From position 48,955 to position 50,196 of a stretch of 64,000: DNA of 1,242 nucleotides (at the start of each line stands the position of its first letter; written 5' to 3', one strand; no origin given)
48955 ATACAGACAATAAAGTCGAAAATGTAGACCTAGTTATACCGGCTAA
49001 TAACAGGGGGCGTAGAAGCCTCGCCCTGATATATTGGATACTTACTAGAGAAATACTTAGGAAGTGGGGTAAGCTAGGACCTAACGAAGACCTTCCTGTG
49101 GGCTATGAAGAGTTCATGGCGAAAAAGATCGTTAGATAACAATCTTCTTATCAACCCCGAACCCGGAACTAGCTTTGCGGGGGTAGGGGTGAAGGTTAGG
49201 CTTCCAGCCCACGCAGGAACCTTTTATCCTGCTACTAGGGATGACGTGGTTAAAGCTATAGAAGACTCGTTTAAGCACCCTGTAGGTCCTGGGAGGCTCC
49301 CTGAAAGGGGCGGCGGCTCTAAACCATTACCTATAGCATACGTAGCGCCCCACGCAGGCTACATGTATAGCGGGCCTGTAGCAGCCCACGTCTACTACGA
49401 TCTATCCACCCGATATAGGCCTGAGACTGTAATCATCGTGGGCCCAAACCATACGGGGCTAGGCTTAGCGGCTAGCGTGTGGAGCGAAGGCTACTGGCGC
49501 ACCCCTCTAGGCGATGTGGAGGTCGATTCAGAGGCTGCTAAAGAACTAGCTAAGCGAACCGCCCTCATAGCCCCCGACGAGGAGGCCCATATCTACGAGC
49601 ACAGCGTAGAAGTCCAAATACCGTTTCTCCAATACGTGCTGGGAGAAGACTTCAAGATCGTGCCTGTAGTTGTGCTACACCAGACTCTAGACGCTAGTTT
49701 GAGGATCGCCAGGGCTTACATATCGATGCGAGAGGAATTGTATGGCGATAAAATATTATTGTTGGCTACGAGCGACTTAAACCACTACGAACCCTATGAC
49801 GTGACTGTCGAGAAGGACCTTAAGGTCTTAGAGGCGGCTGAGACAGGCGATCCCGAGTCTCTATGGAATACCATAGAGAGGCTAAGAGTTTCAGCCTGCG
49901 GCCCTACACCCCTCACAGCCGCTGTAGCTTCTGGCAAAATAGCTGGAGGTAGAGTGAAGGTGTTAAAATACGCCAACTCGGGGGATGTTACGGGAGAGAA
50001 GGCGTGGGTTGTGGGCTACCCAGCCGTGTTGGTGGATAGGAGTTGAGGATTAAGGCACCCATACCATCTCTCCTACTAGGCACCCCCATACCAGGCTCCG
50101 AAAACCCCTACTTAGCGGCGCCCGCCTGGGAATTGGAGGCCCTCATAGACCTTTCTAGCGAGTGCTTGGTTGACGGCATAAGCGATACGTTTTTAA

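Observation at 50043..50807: Apparent pseudokinase in the mevalonate kinase position of the rps2-MEMO-ipk-fni cluster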

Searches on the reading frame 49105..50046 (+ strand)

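Call 3: search_protein_families(library=pfam, proteins=[window:49105-50046:+], max_evalue=1)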
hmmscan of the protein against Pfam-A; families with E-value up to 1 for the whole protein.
window:49105-50046:+ (313 aa): 1 family
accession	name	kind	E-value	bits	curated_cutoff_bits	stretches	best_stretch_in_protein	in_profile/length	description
PF01875.22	Memo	-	7.2e-70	235.7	27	1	34-307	2-267/269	Memo-like protein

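Call 4: search_protein_families(library=ncbifam, proteins=[window:49105-50046:+], max_evalue=1)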
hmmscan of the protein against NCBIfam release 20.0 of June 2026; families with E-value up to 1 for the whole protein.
window:49105-50046:+ (313 aa): 4 families
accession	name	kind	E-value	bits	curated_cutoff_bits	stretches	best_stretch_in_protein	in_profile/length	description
TIGR04336.1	AmmeMemoSam_B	hypoth_equivalog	4.3e-83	278.7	26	1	32-309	1-269/270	AmmeMemoRadiSam system protein B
NF001987.0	PRK00782.1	equivalog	9.9e-78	261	295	1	31-311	2-266/267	MEMO1 family protein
NF003619.0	PRK05261.1-4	subfamily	0.018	13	962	1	103-151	81-129/799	phosphoketolase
NF012218.0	erm_38_23S_MT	exception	0.093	11.6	800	1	133-186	55-105/386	23S rRNA (adenine(2058)-N(6))-methyltransferase Erm(38)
